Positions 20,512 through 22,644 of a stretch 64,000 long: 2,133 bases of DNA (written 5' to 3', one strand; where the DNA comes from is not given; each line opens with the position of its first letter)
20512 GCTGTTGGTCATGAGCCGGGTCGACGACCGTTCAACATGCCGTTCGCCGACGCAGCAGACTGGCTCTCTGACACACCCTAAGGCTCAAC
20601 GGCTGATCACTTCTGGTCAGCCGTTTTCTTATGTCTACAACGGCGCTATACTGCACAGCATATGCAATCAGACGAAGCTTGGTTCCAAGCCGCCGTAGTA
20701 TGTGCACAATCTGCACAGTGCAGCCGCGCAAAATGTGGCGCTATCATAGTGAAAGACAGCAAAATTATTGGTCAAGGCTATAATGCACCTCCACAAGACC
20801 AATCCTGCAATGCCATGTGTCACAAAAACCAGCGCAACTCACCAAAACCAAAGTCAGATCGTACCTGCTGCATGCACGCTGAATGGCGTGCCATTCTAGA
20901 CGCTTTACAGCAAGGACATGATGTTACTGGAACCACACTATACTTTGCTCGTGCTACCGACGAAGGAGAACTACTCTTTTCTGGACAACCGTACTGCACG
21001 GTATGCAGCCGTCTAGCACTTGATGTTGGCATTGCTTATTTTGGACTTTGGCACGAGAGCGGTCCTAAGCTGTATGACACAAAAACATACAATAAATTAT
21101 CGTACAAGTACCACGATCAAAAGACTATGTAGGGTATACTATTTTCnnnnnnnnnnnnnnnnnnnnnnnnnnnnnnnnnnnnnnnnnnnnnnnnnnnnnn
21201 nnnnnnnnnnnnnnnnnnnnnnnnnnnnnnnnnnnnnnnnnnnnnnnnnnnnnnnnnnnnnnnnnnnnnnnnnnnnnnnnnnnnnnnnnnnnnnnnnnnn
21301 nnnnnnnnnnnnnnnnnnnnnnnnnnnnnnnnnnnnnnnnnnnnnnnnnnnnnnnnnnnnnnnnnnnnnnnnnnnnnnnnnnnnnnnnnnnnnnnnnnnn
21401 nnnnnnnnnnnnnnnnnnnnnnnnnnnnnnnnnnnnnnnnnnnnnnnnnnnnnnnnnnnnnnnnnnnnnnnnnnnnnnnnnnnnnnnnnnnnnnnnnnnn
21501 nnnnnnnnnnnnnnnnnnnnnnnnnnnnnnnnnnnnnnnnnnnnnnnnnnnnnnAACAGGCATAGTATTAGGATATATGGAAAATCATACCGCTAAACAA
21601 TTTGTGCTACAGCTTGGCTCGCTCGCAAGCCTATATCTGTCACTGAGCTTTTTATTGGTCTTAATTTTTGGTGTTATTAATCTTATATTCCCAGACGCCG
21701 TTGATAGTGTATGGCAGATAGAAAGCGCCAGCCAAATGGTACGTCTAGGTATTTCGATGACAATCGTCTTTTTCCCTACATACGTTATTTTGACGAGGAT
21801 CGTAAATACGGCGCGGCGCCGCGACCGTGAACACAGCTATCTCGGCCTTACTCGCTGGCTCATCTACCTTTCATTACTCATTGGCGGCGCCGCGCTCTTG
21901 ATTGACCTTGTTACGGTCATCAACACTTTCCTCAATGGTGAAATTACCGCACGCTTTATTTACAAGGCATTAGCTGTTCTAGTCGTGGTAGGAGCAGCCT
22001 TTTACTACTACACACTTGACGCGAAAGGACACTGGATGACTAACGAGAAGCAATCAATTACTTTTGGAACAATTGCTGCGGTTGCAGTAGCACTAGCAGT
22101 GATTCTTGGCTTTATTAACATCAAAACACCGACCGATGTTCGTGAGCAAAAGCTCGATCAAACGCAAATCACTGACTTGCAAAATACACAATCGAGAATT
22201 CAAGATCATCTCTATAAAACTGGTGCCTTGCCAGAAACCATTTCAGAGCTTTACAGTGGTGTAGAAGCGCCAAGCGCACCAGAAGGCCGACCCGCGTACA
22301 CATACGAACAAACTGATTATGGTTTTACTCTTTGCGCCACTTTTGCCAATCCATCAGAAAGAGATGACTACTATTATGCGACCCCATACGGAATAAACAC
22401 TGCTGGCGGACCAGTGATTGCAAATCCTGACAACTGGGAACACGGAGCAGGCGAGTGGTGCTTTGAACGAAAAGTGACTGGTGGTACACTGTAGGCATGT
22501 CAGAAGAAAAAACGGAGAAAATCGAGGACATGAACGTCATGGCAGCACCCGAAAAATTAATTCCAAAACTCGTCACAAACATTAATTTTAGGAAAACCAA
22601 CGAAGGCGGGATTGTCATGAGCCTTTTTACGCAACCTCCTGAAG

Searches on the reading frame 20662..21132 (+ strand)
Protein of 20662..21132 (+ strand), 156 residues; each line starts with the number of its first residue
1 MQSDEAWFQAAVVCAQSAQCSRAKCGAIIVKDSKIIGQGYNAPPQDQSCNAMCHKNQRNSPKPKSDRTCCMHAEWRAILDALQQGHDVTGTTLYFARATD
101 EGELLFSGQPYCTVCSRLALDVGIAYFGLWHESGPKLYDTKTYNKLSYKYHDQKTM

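Call 77: search_protein_families(library=pfam, proteins=[window:20662-21132:+], max_evalue=0.001)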
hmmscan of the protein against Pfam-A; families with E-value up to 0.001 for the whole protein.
window:20662-21132:+ (156 aa): 2 families
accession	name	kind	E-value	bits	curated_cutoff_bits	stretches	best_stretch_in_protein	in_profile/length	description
PF00383.29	dCMP_cyt_deam_1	-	7.4e-13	48.7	25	1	1-124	1-95/102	Cytidine and deoxycytidylate deaminase zinc-binding region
PF14437.12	MafB19-deam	-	1.5e-07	31.9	27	1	3-97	2-79/142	MafB19-like deaminase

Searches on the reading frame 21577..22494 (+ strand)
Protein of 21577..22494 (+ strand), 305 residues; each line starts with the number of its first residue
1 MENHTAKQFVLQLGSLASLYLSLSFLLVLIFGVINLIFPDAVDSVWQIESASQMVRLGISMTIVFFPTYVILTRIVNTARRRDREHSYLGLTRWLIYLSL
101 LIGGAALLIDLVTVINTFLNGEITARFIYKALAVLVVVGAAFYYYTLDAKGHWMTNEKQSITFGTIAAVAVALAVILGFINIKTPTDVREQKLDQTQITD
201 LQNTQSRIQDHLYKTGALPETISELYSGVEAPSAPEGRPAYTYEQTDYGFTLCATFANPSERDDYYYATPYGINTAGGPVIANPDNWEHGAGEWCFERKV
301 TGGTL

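Call 77: search_protein_families(library=pfam, proteins=[window:21577-22494:+], max_evalue=0.001)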
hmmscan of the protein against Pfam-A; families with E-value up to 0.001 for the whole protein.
window:21577-22494:+ (305 aa): 1 family
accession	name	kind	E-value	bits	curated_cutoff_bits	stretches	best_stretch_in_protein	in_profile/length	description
PF18920.5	DUF5671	-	5e-15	56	28.4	1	9-139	2-131/132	Domain of unknown function (DUF5671)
